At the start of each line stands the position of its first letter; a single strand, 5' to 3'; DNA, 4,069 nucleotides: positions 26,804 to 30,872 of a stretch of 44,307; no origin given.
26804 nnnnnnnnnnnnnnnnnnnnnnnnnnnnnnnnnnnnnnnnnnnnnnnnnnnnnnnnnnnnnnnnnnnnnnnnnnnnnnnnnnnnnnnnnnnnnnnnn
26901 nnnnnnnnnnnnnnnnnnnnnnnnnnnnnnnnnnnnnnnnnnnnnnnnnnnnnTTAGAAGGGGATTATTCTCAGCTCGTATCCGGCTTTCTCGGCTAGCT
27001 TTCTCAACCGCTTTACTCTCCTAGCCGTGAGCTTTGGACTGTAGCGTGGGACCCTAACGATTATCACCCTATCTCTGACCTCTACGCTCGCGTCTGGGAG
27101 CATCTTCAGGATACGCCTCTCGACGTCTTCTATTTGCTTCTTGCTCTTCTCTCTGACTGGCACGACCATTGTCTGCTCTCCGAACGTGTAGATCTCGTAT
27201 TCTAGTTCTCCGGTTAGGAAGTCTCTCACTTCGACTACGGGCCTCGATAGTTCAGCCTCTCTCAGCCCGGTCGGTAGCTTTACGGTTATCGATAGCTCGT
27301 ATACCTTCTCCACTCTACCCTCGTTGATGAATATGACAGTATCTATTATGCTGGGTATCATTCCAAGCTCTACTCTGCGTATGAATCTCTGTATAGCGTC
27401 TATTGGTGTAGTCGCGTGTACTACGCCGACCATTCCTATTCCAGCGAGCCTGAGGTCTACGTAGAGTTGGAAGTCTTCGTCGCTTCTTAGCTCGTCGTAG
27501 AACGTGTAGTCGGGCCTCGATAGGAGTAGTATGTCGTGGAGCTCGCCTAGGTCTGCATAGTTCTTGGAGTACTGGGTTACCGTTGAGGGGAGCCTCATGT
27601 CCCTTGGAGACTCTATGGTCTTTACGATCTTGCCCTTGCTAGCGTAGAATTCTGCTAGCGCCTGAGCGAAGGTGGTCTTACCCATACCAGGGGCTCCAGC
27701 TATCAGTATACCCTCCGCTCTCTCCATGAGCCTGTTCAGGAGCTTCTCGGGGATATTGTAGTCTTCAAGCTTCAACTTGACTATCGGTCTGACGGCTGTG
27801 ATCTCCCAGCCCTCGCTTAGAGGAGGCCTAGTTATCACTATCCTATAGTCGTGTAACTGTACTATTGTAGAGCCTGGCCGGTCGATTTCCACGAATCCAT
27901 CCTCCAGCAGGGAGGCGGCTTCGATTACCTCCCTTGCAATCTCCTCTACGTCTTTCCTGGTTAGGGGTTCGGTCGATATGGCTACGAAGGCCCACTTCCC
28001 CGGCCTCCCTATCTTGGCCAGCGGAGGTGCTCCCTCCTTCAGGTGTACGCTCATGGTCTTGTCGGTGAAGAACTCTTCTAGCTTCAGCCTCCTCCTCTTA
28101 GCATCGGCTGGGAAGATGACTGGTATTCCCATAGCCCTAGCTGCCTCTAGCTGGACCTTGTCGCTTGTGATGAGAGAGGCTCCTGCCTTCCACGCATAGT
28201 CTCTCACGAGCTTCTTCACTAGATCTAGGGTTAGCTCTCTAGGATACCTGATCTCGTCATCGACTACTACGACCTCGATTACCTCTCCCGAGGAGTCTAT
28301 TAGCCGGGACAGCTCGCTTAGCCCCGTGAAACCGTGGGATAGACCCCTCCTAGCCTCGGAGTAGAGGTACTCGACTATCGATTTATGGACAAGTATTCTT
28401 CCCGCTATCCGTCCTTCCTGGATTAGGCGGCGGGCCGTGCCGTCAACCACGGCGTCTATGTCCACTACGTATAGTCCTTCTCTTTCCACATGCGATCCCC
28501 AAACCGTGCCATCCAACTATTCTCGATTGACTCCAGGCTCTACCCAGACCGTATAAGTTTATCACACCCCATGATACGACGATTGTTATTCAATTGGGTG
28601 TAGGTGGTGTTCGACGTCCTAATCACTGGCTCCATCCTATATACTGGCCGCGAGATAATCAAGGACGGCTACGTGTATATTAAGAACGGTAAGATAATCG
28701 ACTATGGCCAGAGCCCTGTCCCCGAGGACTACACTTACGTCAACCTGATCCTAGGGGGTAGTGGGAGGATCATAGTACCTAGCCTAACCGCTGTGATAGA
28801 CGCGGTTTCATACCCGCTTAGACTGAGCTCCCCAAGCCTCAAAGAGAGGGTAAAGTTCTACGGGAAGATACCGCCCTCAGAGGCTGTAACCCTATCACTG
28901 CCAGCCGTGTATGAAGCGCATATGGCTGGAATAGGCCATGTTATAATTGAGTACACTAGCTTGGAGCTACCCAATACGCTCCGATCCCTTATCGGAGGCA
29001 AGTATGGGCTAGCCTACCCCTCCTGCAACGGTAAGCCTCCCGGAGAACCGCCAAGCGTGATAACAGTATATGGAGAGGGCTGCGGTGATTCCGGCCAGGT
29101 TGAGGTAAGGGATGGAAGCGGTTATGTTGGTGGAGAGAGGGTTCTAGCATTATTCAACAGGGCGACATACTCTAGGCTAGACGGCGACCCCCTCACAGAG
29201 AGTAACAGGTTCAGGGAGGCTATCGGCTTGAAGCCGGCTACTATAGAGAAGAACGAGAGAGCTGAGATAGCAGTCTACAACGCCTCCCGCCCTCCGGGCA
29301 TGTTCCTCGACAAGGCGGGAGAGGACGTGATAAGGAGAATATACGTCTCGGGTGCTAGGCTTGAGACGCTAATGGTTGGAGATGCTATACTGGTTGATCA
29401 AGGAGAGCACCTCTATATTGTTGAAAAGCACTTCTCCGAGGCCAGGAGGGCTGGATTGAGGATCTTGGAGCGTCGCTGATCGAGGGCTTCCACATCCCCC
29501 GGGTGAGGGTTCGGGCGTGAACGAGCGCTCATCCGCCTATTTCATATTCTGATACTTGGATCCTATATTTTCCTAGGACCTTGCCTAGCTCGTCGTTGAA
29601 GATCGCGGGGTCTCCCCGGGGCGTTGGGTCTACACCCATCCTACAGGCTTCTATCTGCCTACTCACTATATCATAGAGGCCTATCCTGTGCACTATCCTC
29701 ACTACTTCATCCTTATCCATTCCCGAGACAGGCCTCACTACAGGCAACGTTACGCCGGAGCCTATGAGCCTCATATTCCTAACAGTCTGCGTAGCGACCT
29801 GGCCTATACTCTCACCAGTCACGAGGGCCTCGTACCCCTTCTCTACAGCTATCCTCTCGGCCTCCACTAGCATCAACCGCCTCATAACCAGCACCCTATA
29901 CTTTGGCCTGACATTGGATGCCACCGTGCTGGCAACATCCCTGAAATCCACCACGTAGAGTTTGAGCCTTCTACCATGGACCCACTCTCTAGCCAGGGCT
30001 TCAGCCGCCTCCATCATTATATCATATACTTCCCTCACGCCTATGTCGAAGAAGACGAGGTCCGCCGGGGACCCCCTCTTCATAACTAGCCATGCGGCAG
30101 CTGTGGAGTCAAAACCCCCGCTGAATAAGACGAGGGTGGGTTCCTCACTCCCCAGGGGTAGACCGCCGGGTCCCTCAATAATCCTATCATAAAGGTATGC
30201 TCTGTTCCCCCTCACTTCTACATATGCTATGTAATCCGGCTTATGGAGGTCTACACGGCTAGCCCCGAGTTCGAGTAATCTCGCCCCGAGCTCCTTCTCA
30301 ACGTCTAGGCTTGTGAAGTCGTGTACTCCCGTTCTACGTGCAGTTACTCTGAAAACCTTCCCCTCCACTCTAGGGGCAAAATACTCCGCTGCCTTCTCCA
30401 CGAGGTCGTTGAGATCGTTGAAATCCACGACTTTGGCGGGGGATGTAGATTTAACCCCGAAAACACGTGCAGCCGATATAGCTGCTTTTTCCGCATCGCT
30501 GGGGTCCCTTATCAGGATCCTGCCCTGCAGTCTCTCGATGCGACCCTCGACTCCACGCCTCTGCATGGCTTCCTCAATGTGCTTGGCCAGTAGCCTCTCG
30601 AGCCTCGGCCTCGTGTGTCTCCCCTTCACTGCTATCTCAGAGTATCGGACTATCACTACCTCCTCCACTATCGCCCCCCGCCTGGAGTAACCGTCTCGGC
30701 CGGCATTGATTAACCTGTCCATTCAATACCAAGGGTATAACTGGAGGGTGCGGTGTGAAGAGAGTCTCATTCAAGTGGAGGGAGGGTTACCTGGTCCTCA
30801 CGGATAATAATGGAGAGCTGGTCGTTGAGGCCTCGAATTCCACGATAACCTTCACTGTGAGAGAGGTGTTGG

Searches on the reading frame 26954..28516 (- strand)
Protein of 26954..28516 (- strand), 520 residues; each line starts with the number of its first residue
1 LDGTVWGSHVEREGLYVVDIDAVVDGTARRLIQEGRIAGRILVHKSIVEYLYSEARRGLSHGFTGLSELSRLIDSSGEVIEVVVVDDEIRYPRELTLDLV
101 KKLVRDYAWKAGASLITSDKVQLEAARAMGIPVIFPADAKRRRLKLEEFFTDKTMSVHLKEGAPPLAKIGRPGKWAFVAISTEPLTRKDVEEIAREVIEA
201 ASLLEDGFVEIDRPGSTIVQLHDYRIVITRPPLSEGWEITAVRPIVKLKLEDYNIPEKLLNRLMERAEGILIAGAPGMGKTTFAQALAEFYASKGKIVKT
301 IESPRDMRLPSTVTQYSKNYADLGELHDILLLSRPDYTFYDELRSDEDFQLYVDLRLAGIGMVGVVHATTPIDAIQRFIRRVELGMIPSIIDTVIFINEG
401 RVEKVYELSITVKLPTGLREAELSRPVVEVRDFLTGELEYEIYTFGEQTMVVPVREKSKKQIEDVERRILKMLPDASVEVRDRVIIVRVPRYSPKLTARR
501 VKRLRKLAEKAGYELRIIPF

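Call 57: search_protein_families(library=pfam, proteins=[window:26954-28516:-])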
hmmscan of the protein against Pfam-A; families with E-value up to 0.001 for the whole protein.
window:26954-28516:- (520 aa): 4 families
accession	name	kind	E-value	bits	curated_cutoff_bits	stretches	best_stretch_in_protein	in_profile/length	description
PF00437.27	T2SSE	-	2e-06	27.2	24.9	1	258-379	132-256/370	Type II/IV secretion system protein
PF20720.3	nSTAND3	-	2.4e-05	24.5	27.2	1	264-307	14-57/155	Novel STAND NTPase 3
PF13481.12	AAA_25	-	0.0001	22.4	27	1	256-296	22-61/195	AAA domain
PF13191.12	AAA_16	-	0.00015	22.8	32.6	0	259-298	15-55/167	AAA ATPase domain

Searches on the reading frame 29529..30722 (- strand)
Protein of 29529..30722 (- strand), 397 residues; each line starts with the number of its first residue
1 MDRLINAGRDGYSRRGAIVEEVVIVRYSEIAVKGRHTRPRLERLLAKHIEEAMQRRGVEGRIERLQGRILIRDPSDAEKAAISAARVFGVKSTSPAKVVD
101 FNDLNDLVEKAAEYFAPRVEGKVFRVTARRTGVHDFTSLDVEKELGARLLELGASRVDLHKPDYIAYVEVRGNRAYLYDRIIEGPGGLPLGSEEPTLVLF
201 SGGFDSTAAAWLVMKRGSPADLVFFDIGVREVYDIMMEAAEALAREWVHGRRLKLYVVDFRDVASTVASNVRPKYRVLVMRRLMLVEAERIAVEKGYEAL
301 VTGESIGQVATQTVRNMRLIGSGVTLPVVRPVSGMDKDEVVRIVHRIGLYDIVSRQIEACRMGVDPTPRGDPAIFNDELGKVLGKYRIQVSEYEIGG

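Call 57: search_protein_families(library=pfam, proteins=[window:29529-30722:-])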
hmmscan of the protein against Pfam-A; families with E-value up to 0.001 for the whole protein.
window:29529-30722:- (397 aa): 5 families
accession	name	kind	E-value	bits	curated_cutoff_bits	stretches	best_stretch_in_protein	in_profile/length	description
PF02568.20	ThiI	-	1.4e-42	146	20.5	1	191-362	1-174/197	Thiamine biosynthesis protein (ThiI)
PF02926.22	THUMP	-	4.8e-14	53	20.6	1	102-178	2-82/84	THUMP domain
PF22025.1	ThiI_fer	-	2.8e-13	50.5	25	1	22-94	1-72/72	ThiI ferredoxin-like domain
PF06508.19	QueC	-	7.5e-05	22.8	22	0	197-246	3-50/210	Queuosine biosynthesis protein QueC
PF24167.1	DUF7411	-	0.00026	21.1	28.7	0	197-247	4-53/194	Family of unknown function (DUF7411)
